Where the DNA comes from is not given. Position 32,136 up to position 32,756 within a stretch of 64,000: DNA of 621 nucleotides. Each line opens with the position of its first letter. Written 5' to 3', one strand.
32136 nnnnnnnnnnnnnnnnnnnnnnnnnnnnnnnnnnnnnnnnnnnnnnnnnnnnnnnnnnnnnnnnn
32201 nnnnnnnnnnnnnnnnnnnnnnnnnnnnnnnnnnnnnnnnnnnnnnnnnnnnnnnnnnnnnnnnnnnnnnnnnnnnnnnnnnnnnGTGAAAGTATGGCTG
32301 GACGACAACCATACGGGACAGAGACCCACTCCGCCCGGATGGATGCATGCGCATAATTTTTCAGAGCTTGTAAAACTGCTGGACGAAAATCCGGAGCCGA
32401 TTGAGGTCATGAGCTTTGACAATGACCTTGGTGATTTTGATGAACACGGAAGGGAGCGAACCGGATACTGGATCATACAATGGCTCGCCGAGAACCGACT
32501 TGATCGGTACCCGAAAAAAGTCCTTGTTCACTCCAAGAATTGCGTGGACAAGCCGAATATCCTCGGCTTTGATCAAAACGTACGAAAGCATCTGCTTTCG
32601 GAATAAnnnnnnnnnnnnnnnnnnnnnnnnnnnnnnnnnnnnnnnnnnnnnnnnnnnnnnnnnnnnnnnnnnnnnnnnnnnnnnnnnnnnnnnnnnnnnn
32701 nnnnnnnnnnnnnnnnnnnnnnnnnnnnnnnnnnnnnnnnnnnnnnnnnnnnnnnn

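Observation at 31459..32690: Self-contained three-gene cassette of unknown small proteins with a consensus promoter and tandem terminators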

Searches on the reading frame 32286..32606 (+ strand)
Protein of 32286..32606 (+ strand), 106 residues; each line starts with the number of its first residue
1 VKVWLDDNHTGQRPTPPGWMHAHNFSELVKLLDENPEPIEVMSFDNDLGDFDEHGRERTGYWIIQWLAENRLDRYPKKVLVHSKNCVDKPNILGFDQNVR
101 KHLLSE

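Call 4: search_protein_families(library=pfam, proteins=[window:32286-32606:+], max_evalue=1)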
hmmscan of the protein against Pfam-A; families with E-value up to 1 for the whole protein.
window:32286-32606:+ (106 aa): 2 families
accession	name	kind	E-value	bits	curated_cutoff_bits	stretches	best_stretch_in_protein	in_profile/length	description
PF20274.4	cREC_REC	-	5.2e-19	69.1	27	1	1-93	1-83/88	Cyclic-phosphate processing Receiver domain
PF03682.18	UPF0158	-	0.024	15.1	21.1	1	41-89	108-156/157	Uncharacterised protein family (UPF0158)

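Call 5: search_protein_families(library=phrogs, proteins=[window:32286-32606:+], max_evalue=1)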
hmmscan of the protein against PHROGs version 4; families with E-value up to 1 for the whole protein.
window:32286-32606:+ (106 aa): 2 families
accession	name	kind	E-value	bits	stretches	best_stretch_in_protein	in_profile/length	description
phrog_1479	-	unknown function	4.9e-19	69.8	1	1-94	6-98/124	-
phrog_6466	-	DNA, RNA and nucleotide metabolism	0.015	16.6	1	26-54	45-73/104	DNA ligase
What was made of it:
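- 32286..32606 (+): X3: stand-alone cREC (cyclic-phosphate-processing receiver-like) domain protein, 106 aa, GTG start. PF20274 E 5.2e-19, 69.1 bits (cut-off 27); phrog_1479 E 4.9e-19 (calls 4, 5).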

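Call 9: search_protein_families(library=padloc, proteins=[window:32286-32606:+], max_evalue=1)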
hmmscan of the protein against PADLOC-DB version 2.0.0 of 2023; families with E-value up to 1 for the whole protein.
window:32286-32606:+ (106 aa): 0 families

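Call 10: search_protein_families(library=ncbifam, proteins=[window:32286-32606:+], max_evalue=1)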
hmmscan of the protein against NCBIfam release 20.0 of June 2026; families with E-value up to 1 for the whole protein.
window:32286-32606:+ (106 aa): 1 family
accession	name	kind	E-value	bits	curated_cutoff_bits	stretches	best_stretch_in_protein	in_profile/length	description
NF011943.0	PRK15414.1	subfamily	0.048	12.7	801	1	50-83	253-286/456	phosphomannomutase CpsG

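Call 53: find_homologous_proteins(query=window:32286-32606:+, max_evalue=0.00001)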
Query window:32286-32606:+ (106 aa): 4 proteins with E <= 0.00001 among 4 candidates.
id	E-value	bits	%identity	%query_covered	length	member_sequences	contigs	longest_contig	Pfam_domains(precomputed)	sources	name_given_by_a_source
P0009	1.1e-69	250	100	100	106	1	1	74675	PF20274.5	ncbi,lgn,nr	ncbi:MAG: hypothetical protein Q7R73_00875 [bacterium]|nr:hypothetical protein [bacterium]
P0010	5.3e-30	122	61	99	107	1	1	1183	PF20274.5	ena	-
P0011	2.2e-24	104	58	98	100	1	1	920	PF20274.5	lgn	-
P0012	1.8e-20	91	52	98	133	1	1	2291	PF20274.5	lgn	-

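Call 54: find_encoding_contigs(protein=P0010, flank=5000, max_places=3)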
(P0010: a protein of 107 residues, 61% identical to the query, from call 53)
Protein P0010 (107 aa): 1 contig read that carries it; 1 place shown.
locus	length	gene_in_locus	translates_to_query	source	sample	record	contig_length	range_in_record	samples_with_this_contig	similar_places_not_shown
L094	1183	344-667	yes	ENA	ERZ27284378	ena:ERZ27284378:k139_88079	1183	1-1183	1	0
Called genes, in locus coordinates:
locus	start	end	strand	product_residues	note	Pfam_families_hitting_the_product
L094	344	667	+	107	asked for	PF20274:cREC_REC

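Call 55: find_encoding_contigs(protein=P0011, flank=5000, max_places=3)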
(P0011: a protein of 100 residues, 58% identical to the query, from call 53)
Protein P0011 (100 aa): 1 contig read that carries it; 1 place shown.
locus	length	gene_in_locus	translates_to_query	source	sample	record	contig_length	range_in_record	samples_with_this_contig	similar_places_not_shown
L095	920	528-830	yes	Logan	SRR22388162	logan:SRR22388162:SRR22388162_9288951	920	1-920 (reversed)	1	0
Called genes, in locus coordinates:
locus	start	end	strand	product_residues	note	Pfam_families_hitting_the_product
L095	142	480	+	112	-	-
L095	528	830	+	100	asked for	PF20274:cREC_REC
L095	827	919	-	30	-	?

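Call 56: find_encoding_contigs(protein=P0012, flank=5000, max_places=3)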
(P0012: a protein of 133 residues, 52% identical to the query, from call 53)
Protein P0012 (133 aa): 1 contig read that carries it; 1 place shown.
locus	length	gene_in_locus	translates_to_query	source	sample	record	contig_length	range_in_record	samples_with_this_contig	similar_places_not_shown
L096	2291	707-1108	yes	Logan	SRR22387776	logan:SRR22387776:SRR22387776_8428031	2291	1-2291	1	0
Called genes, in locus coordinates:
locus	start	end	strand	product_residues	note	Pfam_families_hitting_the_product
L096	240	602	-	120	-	-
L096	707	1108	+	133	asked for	PF20274:cREC_REC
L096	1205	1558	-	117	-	-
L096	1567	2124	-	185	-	-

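Call 61: search_solved_structures(query=window:32286-32606:+, max_evalue=10)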
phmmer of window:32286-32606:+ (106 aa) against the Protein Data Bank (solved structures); distinct sequences matched with E-value up to 10: 1.
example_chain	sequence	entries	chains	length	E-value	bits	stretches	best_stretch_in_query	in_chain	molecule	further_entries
4ktb_A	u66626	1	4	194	0.39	14.2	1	7-32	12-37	Putative uncharacterized protein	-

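Call 76: search_dna_similar(query=window:32286-32606:+, collection=phages, mode=protein, max_evalue=0.001, max_rows=15)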
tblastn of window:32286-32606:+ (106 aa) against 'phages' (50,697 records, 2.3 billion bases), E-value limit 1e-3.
Records with a match: 52; places in all: 53; records where one place covers at least 80% of the query: 40.
Best place of each record, by identity: <60% 52.
By first word of the organism name: Streptomyces 19; Aeromonas 13; Acinetobacter 6; Xanthomonas 3; Mycobacterium 3; Flavobacterium 2; uncultured 2; Erwinia 1; Escherichia 1; Ruegeria 1; and 1 more.
By host as written in the record: Streptomyces sanglieri UNT16F27A 5; Streptomyces griseus ATCC 10137 4; Streptomyces viridochromogenes DSM40736 4; Aeromonas hydrophila 4; Streptomyces lividans JI 1326 3; Mycobacterium smegmatis mc#155 3; Aeromonas salmonicida 3; Acinetobacter baumannii 3; and 16 more.
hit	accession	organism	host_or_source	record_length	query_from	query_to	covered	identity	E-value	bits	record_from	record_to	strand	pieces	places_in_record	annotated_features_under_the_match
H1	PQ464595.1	Erwinia phage Kaldavass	Erwinia aphidicola W09_2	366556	2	105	98%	32.4%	2e-4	44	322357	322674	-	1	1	nudix hydrolase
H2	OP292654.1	Xanthomonas phage XbC2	Xanthomonas vesicatoria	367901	2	105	98%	32.4%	2e-4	44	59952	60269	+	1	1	nudix hydrolase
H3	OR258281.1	Xanthomonas phage XaC1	Xanthomonas vesicatoria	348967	2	103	96%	33.0%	6e-4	43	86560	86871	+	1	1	hypothetical protein (x2)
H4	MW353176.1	Flavobacterium phage vB_FspM_immuto_3-5A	Flavobacterium sp. LMO8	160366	2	100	93%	33.3%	1e-8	56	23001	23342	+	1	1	hypothetical protein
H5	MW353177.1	Flavobacterium phage vB_FspM_immuto_13-6C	Flavobacterium sp. LMO8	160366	2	100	93%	33.3%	1e-8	56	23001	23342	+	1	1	hypothetical protein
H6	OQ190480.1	Streptomyces phage Pepperwood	Streptomyces lividans JI 1326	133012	1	95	90%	34.7%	7e-4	42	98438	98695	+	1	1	184: hypothetical protein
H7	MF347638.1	Streptomyces phage Peebs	Streptomyces lividans JI 1326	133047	1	95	90%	34.7%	7e-4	42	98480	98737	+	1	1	hypothetical protein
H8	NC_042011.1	Streptomyces phage Peebs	Streptomyces lividans JI 1326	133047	1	95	90%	34.7%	7e-4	42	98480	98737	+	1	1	hypothetical protein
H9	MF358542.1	Streptomyces phage Sushi23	Streptomyces griseus ATCC 10137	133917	1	95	90%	34.7%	7e-4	42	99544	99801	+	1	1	hypothetical protein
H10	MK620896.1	Streptomyces phage Circinus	Streptomyces griseofuscus ATCC 23916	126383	1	95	90%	34.7%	3e-6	49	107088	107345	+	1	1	203: hypothetical protein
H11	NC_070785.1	Streptomyces phage Wakanda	Streptomyces sanglieri UNT16F27A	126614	1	95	90%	34.7%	3e-6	49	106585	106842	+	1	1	215: hypothetical protein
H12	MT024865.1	Streptomyces phage Wakanda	Streptomyces sanglieri UNT16F27A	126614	1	95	90%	34.7%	3e-6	49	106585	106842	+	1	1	215: hypothetical protein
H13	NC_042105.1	Streptomyces phage BillNye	Streptomyces viridochromogenes DSM40736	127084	1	95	90%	34.7%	3e-6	49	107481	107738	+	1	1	hypothetical protein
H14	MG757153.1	Streptomyces phage BillNye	Streptomyces viridochromogenes DSM40736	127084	1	95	90%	34.7%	3e-6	49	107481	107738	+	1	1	hypothetical protein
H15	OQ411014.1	Escherichia phage EJP2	Escherichia coli FORC82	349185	2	98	92%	33.7%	4e-5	46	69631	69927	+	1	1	hypothetical protein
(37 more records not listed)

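Call 81: get_annotated_region(hit=H4, flank=4000)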
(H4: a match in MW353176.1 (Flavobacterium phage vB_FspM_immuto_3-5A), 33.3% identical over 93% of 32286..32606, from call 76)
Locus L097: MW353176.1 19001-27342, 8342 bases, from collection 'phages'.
description: Flavobacterium phage vB_FspM_immuto_3-5A, complete genome.
organism: Flavobacterium phage vB_FspM_immuto_3-5A (NCBI taxid 2801478)
taxonomy: Viruses; Duplodnaviria; Heunggongvirae; Uroviricota; Caudoviricetes; Immutovirus
host: Flavobacterium sp. LMO8; source: Baltic Sea mesocosm; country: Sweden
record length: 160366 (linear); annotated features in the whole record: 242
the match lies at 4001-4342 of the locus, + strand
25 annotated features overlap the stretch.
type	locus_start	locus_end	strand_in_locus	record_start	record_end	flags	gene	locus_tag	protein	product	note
CDS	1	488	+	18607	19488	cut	-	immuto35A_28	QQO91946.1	7-cyano-7-deazaguanine synthase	7-cyano-7-deazaguanine synthase (queuosine biosynthesis), QueC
CDS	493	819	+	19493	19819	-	-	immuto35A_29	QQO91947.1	hypothetical protein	-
CDS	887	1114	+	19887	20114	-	-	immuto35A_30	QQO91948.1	YcfL protein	Uncharacterized conserved protein, YcfL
CDS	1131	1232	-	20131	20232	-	-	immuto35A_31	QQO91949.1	hypothetical protein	-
tRNA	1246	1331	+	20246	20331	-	-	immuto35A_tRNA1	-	tRNA-Cys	-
CDS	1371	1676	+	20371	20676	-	-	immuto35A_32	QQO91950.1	hypothetical protein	-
CDS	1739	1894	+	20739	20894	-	-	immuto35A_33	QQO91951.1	hypothetical protein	-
tRNA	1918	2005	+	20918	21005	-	-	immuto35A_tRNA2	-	tRNA-Ser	-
tRNA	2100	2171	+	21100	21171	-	-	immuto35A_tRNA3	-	tRNA-Glu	-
tRNA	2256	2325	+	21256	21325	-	-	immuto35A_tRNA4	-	tRNA-Gln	-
CDS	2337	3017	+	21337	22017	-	-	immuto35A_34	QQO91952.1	calcineurin-like phosphoesterase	-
CDS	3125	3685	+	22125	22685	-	-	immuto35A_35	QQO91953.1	mannosyl-glycoprotein endo-beta-N-acetylglucosaminidase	-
CDS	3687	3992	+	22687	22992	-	-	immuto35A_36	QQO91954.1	hypothetical protein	-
CDS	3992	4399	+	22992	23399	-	-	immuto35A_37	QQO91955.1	hypothetical protein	-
CDS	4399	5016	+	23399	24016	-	-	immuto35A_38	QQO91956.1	hypothetical protein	-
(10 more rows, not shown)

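Call 91: search_protein_families(library=pfam, proteins=[L096:240-602:-, L096:1205-1558:-, L096:1567-2124:-, L095:142-480:+], max_evalue=1)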
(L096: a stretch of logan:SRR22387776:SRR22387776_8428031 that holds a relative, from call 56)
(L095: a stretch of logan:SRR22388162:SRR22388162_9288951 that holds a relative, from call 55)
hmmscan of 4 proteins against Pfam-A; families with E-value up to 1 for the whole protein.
L096:240-602:- (120 aa): 0 families

L096:1205-1558:- (117 aa): 1 family
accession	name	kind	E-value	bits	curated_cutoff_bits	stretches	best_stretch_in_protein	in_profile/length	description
PF17665.6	DUF5527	-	0.36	10.9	28.5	1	36-86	78-127/139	Family of unknown function (DUF5527)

L096:1567-2124:- (185 aa): 2 families
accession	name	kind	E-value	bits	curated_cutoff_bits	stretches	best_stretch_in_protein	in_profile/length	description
PF16473.11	Rv2179c-like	-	7.7e-06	26.2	27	1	7-179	3-174/177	3'-5' exoribonuclease Rv2179c-like domain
PF00929.31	RNase_T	-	0.00012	23.1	24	1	58-178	55-164/164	Exonuclease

L095:142-480:+ (112 aa): 2 families
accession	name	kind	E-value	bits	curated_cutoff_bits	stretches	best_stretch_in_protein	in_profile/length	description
PF04508.17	Pox_A_type_inc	-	0.4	11.1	21.4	1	11-24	8-21/23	Viral A-type inclusion protein repeat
PF05911.16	FPP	-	0.41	9.3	40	1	7-34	130-157/871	Filament-like plant protein, long coiled-coil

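Call 97: find_related_loci(query=A4, collection=viral_contigs, flank=6000)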
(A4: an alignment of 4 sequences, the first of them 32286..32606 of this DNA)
Query A4 (106 aa) in viral_contigs; peptide patterns used: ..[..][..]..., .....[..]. (x = any residue, [..] = any of these).
161 stretches matched a pattern; 49 encode a relative of the query (tblastn E <= 1e-3); 49 distinct loci.
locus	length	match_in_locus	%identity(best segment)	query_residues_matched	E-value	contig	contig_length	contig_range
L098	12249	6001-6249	39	1-92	9e-13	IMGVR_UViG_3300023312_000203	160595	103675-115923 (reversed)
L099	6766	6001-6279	34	1-101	8e-12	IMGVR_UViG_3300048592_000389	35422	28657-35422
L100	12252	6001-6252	33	1-93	6e-11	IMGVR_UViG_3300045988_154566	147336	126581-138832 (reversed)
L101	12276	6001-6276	35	1-95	2e-10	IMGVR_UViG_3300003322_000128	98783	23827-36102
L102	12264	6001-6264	39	1-92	2e-10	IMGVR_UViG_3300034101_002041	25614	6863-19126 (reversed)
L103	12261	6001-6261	40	1-89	2e-10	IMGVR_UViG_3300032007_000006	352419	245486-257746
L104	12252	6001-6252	32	1-93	3e-10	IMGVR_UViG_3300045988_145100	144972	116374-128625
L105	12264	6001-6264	38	1-92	2e-10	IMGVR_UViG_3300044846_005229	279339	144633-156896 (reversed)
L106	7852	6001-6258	38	1-92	2e-10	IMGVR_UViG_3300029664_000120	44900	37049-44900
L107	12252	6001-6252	32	1-93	3e-10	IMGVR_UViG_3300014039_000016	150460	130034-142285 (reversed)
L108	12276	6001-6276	35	1-95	3e-10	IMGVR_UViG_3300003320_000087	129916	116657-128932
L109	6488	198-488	33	1-103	6e-10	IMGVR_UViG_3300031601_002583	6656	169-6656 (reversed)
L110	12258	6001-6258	35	1-95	6e-10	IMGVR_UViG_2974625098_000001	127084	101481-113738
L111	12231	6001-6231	43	1-85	1e-9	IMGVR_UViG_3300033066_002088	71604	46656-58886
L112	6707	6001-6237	39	1-86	3e-9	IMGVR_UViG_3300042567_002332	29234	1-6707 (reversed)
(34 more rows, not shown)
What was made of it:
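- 32286..32606 (+): 52 phage records and 49 viral contigs carry relatives at 27-46% identity, some fused to Nudix (calls 76, 97).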
